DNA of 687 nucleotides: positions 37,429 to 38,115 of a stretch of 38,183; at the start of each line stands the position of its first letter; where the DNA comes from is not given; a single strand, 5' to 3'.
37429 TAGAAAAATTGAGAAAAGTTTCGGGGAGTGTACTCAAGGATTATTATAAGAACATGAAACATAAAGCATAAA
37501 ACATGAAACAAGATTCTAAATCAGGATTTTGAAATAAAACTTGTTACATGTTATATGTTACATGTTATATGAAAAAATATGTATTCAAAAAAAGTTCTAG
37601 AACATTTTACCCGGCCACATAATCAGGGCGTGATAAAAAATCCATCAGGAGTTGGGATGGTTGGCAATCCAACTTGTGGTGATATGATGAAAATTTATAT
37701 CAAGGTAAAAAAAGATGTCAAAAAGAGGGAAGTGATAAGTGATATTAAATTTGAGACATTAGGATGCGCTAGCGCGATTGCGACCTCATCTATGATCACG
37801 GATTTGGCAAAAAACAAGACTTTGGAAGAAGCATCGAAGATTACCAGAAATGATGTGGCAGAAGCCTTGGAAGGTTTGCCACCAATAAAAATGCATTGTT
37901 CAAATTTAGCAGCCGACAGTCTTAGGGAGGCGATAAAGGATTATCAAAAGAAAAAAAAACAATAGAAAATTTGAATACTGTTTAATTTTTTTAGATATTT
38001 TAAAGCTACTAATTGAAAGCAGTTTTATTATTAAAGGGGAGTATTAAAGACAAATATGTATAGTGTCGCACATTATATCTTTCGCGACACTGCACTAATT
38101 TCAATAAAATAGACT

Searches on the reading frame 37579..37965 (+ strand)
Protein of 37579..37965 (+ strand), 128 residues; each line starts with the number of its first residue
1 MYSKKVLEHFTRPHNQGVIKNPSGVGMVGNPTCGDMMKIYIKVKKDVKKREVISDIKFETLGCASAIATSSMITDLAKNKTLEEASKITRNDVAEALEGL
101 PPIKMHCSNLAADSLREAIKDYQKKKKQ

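Call 20: search_protein_families(library=pfam, proteins=[window:37579-37965:+], max_evalue=0.01)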
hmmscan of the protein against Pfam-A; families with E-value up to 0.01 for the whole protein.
window:37579-37965:+ (128 aa): 1 family
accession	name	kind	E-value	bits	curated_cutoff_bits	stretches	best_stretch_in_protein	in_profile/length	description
PF01592.21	NifU_N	-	9.6e-46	155.5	22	1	1-127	1-125/127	NifU-like N terminal domain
